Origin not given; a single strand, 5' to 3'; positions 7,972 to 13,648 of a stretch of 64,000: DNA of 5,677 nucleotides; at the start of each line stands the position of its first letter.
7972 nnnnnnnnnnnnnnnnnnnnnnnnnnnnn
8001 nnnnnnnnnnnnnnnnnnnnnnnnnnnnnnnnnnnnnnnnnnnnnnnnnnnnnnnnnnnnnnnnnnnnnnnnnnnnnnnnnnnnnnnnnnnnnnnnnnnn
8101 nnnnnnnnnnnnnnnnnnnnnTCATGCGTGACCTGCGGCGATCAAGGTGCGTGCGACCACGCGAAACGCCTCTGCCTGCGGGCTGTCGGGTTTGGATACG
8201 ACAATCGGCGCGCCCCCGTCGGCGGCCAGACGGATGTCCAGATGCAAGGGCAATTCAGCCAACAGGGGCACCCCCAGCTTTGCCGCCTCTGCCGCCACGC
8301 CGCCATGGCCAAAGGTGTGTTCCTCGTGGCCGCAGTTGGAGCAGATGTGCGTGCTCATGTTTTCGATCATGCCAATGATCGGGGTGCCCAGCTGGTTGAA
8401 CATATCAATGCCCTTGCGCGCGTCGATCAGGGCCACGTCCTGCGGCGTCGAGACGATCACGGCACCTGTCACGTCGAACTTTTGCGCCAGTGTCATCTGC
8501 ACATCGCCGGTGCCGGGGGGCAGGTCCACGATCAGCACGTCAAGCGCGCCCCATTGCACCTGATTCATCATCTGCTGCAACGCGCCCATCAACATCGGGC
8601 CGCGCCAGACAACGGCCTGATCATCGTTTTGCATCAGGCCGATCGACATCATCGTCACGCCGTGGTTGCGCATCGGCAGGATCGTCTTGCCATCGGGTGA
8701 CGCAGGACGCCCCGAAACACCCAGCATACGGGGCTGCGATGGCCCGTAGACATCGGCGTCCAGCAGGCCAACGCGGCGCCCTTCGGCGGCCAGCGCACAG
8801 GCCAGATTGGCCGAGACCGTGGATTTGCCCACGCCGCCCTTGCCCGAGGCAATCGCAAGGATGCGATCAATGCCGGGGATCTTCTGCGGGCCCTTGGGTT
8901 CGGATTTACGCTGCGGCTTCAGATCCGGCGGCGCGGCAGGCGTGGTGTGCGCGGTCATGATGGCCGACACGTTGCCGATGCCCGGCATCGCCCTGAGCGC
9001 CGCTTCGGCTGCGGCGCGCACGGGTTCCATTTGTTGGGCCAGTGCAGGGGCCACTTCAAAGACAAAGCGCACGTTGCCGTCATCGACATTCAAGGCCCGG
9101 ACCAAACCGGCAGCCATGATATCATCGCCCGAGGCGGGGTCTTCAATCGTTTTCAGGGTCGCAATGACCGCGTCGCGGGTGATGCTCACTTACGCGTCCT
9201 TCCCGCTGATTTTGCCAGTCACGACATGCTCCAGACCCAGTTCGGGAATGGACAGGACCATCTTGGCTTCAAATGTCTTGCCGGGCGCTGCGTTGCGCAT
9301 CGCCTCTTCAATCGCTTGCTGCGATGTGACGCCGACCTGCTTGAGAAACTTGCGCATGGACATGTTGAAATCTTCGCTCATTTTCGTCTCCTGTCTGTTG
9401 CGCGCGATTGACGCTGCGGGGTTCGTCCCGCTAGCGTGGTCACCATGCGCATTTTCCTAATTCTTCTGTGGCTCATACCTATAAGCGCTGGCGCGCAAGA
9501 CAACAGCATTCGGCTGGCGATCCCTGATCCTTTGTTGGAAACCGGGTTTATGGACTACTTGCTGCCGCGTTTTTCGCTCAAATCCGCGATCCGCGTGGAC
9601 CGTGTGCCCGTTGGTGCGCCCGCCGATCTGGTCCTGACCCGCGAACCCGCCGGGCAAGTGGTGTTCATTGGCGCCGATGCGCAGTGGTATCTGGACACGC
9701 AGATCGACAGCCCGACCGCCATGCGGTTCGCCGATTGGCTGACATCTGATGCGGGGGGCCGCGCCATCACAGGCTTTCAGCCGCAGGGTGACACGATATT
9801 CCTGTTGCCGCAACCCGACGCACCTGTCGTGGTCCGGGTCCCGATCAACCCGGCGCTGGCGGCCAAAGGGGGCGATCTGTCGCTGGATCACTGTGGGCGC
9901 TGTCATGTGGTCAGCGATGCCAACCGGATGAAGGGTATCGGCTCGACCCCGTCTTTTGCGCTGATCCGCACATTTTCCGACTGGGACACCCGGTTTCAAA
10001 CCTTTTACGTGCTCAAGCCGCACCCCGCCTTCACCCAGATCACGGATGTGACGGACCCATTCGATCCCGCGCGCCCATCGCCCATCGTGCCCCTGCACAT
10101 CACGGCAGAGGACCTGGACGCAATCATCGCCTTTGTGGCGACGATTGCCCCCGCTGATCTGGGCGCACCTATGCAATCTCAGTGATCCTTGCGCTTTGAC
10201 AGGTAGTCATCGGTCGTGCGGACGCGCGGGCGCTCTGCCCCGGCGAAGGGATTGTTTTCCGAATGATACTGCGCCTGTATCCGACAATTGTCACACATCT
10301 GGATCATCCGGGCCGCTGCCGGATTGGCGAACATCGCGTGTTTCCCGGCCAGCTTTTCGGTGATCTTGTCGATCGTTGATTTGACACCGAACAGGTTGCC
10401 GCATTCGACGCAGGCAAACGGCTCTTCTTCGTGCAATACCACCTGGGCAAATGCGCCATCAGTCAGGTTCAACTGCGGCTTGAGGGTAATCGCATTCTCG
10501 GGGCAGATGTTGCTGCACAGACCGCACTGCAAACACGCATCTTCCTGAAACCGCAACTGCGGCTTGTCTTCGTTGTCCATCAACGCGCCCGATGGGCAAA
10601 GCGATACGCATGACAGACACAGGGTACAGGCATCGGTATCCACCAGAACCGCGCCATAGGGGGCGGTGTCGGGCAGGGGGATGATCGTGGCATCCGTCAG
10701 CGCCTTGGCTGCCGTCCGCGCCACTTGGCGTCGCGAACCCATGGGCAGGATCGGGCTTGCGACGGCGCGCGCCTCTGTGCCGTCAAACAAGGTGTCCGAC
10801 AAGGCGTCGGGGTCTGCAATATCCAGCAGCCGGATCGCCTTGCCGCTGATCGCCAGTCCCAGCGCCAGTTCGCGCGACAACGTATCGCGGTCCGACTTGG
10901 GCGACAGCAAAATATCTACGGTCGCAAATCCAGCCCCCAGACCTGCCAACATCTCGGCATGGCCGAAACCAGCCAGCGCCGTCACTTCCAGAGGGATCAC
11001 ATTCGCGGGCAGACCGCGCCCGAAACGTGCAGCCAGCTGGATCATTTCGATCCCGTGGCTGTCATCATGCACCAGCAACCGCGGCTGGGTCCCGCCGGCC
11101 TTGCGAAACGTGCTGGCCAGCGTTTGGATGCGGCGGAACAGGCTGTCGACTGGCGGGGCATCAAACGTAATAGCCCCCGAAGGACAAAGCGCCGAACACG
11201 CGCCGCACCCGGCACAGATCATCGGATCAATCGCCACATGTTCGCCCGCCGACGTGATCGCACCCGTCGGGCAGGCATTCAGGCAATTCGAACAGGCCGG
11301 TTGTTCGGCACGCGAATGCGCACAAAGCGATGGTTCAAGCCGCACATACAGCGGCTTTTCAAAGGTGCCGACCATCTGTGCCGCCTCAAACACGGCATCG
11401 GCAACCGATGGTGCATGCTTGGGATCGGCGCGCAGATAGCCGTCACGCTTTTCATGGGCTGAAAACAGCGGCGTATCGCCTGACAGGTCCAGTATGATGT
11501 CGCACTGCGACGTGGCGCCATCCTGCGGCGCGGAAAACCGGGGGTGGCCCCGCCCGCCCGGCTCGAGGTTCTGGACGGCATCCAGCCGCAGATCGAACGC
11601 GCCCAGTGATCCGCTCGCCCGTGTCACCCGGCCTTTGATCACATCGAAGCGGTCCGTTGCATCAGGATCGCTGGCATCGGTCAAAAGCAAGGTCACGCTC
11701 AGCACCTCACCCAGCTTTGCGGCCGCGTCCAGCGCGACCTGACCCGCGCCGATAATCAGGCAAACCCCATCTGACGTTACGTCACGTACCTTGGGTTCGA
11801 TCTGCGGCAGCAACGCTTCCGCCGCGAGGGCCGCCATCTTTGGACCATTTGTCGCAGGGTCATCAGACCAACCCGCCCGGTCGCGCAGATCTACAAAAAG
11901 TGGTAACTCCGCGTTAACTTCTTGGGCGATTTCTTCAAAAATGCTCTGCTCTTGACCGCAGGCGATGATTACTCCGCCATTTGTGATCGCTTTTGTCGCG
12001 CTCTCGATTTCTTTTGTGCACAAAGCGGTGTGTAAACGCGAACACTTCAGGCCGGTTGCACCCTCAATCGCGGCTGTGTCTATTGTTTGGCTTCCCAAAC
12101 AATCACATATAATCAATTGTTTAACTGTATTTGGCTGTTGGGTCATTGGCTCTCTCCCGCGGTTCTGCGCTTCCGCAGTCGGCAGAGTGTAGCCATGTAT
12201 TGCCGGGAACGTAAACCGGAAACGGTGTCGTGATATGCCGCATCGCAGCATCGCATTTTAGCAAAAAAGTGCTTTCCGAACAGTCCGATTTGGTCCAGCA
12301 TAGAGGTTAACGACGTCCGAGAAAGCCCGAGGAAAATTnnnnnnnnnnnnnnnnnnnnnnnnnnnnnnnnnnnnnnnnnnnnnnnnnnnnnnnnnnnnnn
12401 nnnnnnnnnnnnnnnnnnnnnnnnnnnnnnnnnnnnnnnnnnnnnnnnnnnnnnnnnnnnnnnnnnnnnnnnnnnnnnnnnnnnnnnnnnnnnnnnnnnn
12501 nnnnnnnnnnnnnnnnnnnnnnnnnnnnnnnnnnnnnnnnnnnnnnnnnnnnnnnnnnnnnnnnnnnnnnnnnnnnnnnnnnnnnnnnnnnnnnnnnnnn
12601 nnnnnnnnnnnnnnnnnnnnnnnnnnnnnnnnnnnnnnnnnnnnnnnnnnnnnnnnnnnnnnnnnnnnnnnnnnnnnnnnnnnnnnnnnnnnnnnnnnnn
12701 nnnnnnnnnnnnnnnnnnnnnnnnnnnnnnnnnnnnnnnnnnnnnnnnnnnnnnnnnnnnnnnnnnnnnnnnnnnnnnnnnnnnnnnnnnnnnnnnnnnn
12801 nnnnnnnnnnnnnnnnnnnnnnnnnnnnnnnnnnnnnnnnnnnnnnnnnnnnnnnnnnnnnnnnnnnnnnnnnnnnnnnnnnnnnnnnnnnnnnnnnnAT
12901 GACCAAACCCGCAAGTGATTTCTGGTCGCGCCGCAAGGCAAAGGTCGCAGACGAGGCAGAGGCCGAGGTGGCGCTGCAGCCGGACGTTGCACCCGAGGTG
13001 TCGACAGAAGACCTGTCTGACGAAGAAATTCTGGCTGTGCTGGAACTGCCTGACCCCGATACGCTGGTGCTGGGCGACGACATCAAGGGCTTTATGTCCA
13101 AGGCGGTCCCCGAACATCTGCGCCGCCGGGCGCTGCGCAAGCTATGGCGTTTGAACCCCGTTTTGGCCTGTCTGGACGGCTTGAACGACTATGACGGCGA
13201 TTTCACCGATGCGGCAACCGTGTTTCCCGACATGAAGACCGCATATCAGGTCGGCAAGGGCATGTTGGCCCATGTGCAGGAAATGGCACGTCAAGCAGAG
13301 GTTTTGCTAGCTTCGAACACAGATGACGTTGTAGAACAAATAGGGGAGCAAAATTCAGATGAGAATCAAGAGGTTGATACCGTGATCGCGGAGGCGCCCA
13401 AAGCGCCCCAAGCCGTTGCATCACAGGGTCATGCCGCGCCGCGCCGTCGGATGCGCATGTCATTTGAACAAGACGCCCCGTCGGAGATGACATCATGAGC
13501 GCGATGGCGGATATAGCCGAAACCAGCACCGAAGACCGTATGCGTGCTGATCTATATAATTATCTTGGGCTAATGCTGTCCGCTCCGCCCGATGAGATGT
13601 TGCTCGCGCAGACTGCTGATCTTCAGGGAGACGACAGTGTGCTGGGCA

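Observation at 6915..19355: Formate dehydrogenase flanked by a two-winged, 12-kb accessory cluster made mostly of proteins with no assigned function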

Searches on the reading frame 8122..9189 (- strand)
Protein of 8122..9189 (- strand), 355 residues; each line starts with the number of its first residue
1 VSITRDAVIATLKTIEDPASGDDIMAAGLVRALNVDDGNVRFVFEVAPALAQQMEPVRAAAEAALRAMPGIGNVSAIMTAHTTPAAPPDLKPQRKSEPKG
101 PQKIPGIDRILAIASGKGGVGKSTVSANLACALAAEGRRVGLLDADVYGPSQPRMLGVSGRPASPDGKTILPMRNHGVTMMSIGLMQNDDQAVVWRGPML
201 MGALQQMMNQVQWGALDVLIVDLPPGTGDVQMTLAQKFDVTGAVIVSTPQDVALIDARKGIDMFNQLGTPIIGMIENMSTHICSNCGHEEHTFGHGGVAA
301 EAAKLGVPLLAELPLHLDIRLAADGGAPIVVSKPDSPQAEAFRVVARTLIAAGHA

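Call 5: search_protein_families(library=pfam, proteins=[window:8122-9189:-], max_evalue=0.01)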
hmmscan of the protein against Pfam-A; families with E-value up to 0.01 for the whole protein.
window:8122-9189:- (355 aa): 12 families
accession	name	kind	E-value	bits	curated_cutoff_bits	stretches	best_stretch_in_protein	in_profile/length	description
PF10609.15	ParA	-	1.1e-98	330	27.1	1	107-349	2-245/246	NUBPL iron-transfer P-loop NTPase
PF01883.24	FeS_assembly_P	-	1.5e-18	67.3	23.5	1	5-75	1-72/73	Iron-sulfur cluster assembly protein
PF01656.29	CbiA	-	1e-14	55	25.4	1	111-278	1-82/125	CobQ/CobB/MinD/ParA nucleotide binding domain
PF13614.12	AAA_31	-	2e-10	41.3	27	1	109-147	2-40/177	AAA domain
PF09140.17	MipZ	-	1.1e-07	31.9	20.7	1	110-237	2-120/262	ATPase MipZ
PF00142.24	Fer4_NifH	-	4.9e-07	29.9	25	1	115-146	6-37/271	4Fe-4S iron sulfur cluster binding proteins, NifH/frxC family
PF02374.21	ArsA_ATPase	-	7.8e-07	29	24.3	1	114-146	6-38/305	Anion-transporting ATPase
PF07015.17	VirC1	-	9e-05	22.4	24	1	110-148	3-41/231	VirC1 protein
PF06564.18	CBP_BcsQ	-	0.001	19.1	21.3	0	110-145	3-38/234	Cellulose biosynthesis protein BcsQ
PF13481.12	AAA_25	-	0.0015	18.7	27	1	109-140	33-63/195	AAA domain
PF16575.11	CLP1_P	-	0.0045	17.3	26.6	1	116-148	1-33/188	mRNA cleavage and polyadenylation factor CLP1 P-loop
PF03308.22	MeaB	-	0.007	15.8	23.1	0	115-146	39-70/273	Methylmalonyl Co-A mutase-associated GTPase MeaB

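Call 6: search_protein_families(library=ncbifam, proteins=[window:8122-9189:-], max_evalue=0.01)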
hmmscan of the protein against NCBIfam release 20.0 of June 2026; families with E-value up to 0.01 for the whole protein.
window:8122-9189:- (355 aa): 32 families (the best 25 are shown)
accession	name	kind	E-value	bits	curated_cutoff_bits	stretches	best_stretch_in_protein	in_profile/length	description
NF008669.0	PRK11670.1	equivalog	1.4e-102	343.3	348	1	5-349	14-349/369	iron-sulfur cluster carrier protein ApbC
NF041136.1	MrpORP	equivalog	2.2e-83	280.6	450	1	107-351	4-250/365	iron-sulfur cluster carrier protein MrpORP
TIGR01969.1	minD_arch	subfamily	1.5e-25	89.8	201.75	2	204-351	98-232/251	cell division ATPase MinD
TIGR01968.1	minD_bact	equivalog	9.3e-17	61.2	212.9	2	109-147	2-40/261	septum site-determining protein MinD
NF041546.1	ParA_partition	equivalog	1.4e-10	41.1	180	1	110-146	1-37/203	ParA family partition ATPase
NF047398.1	AAA_KGGVGR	domain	5.3e-10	39.9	90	1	110-262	4-154/190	KGGVGR-motif variant AAA ATPase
TIGR03371.1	cellulose_yhjQ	equivalog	8e-10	38.6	157.85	1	110-258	3-157/246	cellulose biosynthesis protein BcsQ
TIGR01007.1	eps_fam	subfamily_domain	1.2e-09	38.1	108.05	1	109-152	18-61/204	polysaccharide biosynthesis tyrosine autokinase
TIGR03029.1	EpsG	equivalog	7.3e-09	35.2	313.8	1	108-277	103-273/274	chain length determinant protein tyrosine kinase EpsG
NF053622.1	ATPseBagAMYCTU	equivalog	7.9e-09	35.4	400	1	111-144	9-42/325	ATPase BagA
TIGR03018.1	pepcterm_TyrKin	hypoth_equivalog_domain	6.4e-08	32.2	230.65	1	109-161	36-89/207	XrtA-associated tyrosine autokinase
NF033200.1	F430_CfbC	exception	3.5e-07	29.8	402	1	115-146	6-37/260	Ni-sirohydrochlorin a,c-diamide reductive cyclase ATP-dependent reductase subunit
TIGR01005.1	eps_transp_fam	subfamily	2.8e-06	25.8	411.7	1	57-162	498-600/754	exopolysaccharide transport protein family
TIGR01281.1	DPOR_bchL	equivalog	3.8e-06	26.5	345.15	1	111-142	3-33/268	ferredoxin:protochlorophyllide reductase (ATP-dependent) iron-sulfur ATP-binding protein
NF008079.0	PRK10818.1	equivalog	3.9e-06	26.4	508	1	108-147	2-41/270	septum site-determining protein MinD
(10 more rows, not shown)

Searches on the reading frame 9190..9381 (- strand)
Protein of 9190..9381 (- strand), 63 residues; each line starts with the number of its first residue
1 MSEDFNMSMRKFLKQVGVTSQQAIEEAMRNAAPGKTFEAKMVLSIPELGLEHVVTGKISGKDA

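Call 5: search_protein_families(library=pfam, proteins=[window:9190-9381:-], max_evalue=0.01)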
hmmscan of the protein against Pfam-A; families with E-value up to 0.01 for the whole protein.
window:9190-9381:- (63 aa): 1 family
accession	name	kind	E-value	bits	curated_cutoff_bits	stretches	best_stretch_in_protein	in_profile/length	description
PF20104.4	DUF6494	-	1.5e-28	99.3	24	1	1-60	1-67/68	Family of unknown function (DUF6494)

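Call 7: search_protein_families(library=ncbifam, proteins=[window:9190-9381:-], max_evalue=0.001)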
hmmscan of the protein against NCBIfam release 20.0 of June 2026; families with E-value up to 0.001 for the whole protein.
window:9190-9381:- (63 aa): 0 families

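Call 81: search_protein_families(library=pfam, proteins=[window:9190-9381:-], max_evalue=5)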
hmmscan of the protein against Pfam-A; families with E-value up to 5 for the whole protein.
window:9190-9381:- (63 aa): 1 family
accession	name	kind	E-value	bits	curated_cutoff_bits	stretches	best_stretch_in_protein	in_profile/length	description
PF20104.4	DUF6494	-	1.5e-28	99.3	24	1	1-60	1-67/68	Family of unknown function (DUF6494)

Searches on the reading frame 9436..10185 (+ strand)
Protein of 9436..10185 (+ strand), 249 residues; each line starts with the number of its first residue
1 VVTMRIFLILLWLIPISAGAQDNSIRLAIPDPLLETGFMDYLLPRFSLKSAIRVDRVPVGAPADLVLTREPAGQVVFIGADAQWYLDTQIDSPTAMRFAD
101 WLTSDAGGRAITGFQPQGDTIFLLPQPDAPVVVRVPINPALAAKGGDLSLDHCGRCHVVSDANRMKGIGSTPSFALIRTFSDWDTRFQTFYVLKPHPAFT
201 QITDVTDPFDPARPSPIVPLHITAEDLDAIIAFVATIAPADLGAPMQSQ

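Call 5: search_protein_families(library=pfam, proteins=[window:9436-10185:+], max_evalue=0.01)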
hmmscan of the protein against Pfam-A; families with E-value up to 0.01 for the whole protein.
window:9436-10185:+ (249 aa): 1 family
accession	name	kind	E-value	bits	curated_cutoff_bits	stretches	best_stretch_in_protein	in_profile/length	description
PF00034.26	Cytochrom_C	-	0.00056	21.6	21.3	1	142-237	1-89/90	Cytochrome c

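Call 6: search_protein_families(library=ncbifam, proteins=[window:9436-10185:+], max_evalue=0.01)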
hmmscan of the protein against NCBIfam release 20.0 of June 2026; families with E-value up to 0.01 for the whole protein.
window:9436-10185:+ (249 aa): 1 family
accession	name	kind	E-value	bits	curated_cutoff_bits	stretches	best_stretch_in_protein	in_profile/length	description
NF041772.1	tung_bind_TupA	equivalog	0.00039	19.9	400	0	13-80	5-72/266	tungstate ABC transporter substrate-binding protein TupA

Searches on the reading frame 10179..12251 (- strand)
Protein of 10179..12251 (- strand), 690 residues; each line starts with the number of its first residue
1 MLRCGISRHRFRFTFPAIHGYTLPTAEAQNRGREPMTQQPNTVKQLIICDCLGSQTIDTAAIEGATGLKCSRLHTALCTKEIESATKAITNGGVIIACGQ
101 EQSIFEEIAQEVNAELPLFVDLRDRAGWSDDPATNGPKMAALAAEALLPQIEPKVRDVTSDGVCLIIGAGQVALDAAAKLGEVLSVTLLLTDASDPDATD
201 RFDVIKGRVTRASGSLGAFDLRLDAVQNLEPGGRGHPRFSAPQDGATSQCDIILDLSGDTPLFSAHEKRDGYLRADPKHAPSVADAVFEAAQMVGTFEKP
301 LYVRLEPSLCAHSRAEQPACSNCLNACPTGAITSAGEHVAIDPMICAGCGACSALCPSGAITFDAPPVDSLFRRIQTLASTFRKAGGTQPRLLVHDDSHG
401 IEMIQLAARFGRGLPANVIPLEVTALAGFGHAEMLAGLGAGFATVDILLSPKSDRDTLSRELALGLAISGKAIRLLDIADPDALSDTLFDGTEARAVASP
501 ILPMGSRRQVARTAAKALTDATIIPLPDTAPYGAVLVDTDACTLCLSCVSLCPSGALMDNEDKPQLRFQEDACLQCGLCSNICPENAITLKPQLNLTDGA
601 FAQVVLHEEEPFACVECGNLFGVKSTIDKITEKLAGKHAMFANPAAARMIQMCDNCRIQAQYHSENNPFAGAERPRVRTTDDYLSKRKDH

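Call 5: search_protein_families(library=pfam, proteins=[window:10179-12251:-], max_evalue=0.01)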
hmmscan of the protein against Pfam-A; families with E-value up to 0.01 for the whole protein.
window:10179-12251:- (690 aa): 13 families
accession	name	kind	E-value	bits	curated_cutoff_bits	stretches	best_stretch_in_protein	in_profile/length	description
PF00037.32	Fer4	-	1.2e-19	69.7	21.1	3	569-589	4-24/24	4Fe-4S binding domain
PF12838.12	Fer4_7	-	2.3e-16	60.4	27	3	320-360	5-52/52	4Fe-4S dicluster domain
PF12837.12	Fer4_6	-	4.7e-13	48.8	25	3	567-588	3-24/24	4Fe-4S binding domain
PF13187.11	Fer4_9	-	7.2e-13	48.8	27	2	541-588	1-52/52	4Fe-4S dicluster domain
PF13237.11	Fer4_10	-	4.9e-12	46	25.5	2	535-584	2-53/53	4Fe-4S dicluster domain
PF13484.11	Fer4_16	-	5.7e-11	43.5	30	0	573-595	2-25/66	4Fe-4S double cluster binding domain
PF12797.12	Fer4_2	-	6.5e-11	41.9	24.5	2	534-554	2-22/22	4Fe-4S binding domain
PF14697.11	Fer4_21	-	1.5e-09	38.3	35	2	537-590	3-59/59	4Fe-4S dicluster domain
PF25160.1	LdpA_Fe-S-bd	-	2.6e-09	37.1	27.6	2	322-362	8-44/49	LdpA Fe-S cluster-binding domain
PF13183.11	Fer4_8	-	3.1e-06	28.1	27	1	571-619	3-59/68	4Fe-4S dicluster domain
PF13534.11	Fer4_17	-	0.00013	22.9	22.2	0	572-618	1-50/61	4Fe-4S dicluster domain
PF13459.11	Fer4_15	-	0.003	18.7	22.4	1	535-567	1-33/66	4Fe-4S single cluster domain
PF12798.12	Fer4_3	-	0.0069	17.6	27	0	573-587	1-15/15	4Fe-4S binding domain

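Call 6: search_protein_families(library=ncbifam, proteins=[window:10179-12251:-], max_evalue=0.01)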
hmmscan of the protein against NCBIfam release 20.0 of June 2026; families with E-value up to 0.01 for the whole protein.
window:10179-12251:- (690 aa): 89 families (the best 25 are shown)
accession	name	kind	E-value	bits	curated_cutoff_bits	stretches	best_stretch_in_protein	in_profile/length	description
TIGR02700.1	flavo_MJ0208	hypoth_equivalog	2.9e-18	66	251.35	2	536-589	144-195/234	dihydromethanopterin reductase (acceptor)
NF041891.1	hdrA_Methbact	equivalog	1.3e-17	63.3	1300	2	282-381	541-638/762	ferredoxin:CoB-CoM heterodisulfide reductase subunit HdrA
NF058577.1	FdxA_fam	equivalog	2.5e-15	56.4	65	2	539-587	6-52/52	4Fe-4S ferredoxin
NF040770.1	hetero_SS_HdrA2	exception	3.5e-15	55.2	1100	2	302-375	564-637/777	CoB-CoM heterodisulfide reductase HdrA2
NF045790.1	OxalOxreddelta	equivalog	7e-15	55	230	2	536-597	256-315/316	oxalate oxidoreductase subunit delta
TIGR02179.1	PorD_KorD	subfamily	1.2e-14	54.1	60.05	2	537-591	22-75/78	2-oxoacid:acceptor oxidoreductase, delta subunit, pyruvate/2-ketoisovalerate family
NF042909.1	FMH_DH_FwdF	exception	3e-14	52.9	375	3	532-591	249-314/336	tungsten-dependent formylmethanofuran dehydrogenase subunit FwdF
NF038196.1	ferrodoxin_EFR1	subfamily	4.5e-14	53.1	75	2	539-591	183-232/242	EFR1 family ferrodoxin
NF040684.1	PorD_Arch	equivalog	1.1e-13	51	120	2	537-591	29-82/85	pyruvate synthase subunit PorD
NF040864.1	HgcB_ferredoxin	equivalog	2.5e-13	49.7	99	2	537-601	11-74/93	mercury methylation ferredoxin HgcB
NF006221.0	PRK08348.1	subfamily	4.1e-13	49.2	124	1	499-596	4-100/136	NADH-plastoquinone oxidoreductase subunit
TIGR01944.1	rnfB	subfamily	6e-13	48.8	68.7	2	534-595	107-167/190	RnfABCDGE type electron transport complex subunit B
NF041778.1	hetero_SS_HdrA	equivalog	1e-12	46.7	1400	2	316-364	588-636/771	ferredoxin:CoB-CoM heterodisulfide reductase subunit HdrA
NF009053.0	PRK12387.1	subfamily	1.6e-12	47.5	204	1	538-663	36-165/180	formate hydrogenlyase complex iron-sulfur subunit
NF007202.0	PRK09623.1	equivalog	3.1e-12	46.7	166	2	536-591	47-101/105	3-methyl-2-oxobutanoate dehydrogenase subunit delta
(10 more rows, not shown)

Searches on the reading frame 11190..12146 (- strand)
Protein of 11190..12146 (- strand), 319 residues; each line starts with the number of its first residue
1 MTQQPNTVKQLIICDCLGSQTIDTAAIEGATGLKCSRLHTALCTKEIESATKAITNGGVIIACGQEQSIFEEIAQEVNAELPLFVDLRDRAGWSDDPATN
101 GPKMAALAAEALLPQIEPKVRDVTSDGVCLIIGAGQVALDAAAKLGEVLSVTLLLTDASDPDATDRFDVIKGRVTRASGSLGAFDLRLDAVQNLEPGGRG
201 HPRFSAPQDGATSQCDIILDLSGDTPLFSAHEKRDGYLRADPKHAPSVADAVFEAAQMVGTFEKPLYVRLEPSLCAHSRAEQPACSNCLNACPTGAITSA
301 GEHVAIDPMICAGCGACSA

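Call 74: search_solved_structures(query=window:11190-12146:-, max_evalue=10)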
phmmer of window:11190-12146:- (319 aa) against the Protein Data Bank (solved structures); distinct sequences matched with E-value up to 10: 30.
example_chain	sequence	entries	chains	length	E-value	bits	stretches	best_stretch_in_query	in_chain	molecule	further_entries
8rvv_A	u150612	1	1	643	2.9e-05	26.8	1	234-318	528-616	H(2):CoB-CoM heterodisulfide,ferredoxin reductase subunit A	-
8rvu_a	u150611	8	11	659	3.1e-05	26.7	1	234-318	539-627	H(2):CoB-CoM heterodisulfide,ferredoxin reductase subunit A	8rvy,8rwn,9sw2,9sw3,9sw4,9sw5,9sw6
2vpw_B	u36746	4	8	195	0.0035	19.9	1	259-319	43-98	NRFC PROTEIN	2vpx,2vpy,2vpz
1bqx_A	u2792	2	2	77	0.013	18.1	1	284-319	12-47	PROTEIN (FERREDOXIN) | FERREDOXIN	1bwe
5le9_A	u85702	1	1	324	0.03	16.9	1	133-202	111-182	DD_Off7_09_3G124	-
1bc6_A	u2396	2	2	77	0.041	16.4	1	286-319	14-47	7-FE FERREDOXIN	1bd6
7qv7_B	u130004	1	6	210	0.058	15.9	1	259-317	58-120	Hydrogen dependent carbon dioxide reductase subunit HycB4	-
9g03_E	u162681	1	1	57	0.073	15.6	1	283-318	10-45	Ferredoxin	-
8ahx_B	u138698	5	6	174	0.085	15.4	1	272-317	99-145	Ion-translocating oxidoreductase complex subunit B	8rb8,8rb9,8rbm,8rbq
5le6_A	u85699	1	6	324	0.15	14.6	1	134-227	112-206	DD_D12_09_D12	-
1fdn_A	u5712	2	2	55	0.3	13.6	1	284-318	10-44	FERREDOXIN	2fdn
1fca_A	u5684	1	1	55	0.34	13.4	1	284-318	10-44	FERREDOXIN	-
1rgv_A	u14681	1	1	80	0.37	13.3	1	283-315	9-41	ferredoxin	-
2fgo_A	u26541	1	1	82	0.38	13.3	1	285-314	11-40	Ferredoxin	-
5mla_B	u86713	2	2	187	0.39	13.2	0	134-169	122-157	darpin k55 | darpin 55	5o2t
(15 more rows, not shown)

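Call 81: search_protein_families(library=pfam, proteins=[window:11280-12146:-], max_evalue=5)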
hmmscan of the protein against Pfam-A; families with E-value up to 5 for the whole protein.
window:11280-12146:- (289 aa): 1 family
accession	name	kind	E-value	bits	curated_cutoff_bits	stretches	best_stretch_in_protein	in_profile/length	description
PF00023.36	Ank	-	0.13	13.1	21.1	1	135-166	2-33/33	Ankyrin repeat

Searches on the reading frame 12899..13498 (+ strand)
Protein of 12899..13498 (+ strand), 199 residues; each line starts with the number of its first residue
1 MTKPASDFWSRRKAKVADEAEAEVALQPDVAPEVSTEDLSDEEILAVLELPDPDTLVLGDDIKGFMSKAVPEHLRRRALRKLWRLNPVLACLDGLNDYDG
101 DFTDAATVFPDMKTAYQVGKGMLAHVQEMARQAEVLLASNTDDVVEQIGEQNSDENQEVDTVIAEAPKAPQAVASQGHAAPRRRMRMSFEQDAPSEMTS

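Call 5: search_protein_families(library=pfam, proteins=[window:12899-13498:+], max_evalue=0.01)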
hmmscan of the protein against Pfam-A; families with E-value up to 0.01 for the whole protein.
window:12899-13498:+ (199 aa): 1 family
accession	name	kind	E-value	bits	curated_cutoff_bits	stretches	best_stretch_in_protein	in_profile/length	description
PF11748.13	DUF3306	-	2.5e-18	67.4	25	1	9-107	6-119/120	Protein of unknown function (DUF3306)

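Call 6: search_protein_families(library=ncbifam, proteins=[window:12899-13498:+], max_evalue=0.01)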
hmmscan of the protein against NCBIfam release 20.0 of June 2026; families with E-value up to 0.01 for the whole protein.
window:12899-13498:+ (199 aa): 0 families

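Call 81: search_protein_families(library=pfam, proteins=[window:12899-13498:+], max_evalue=5)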
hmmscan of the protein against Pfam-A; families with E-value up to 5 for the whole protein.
window:12899-13498:+ (199 aa): 1 family
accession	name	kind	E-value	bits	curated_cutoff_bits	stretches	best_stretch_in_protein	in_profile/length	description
PF11748.13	DUF3306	-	2.5e-18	67.4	25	1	9-107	6-119/120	Protein of unknown function (DUF3306)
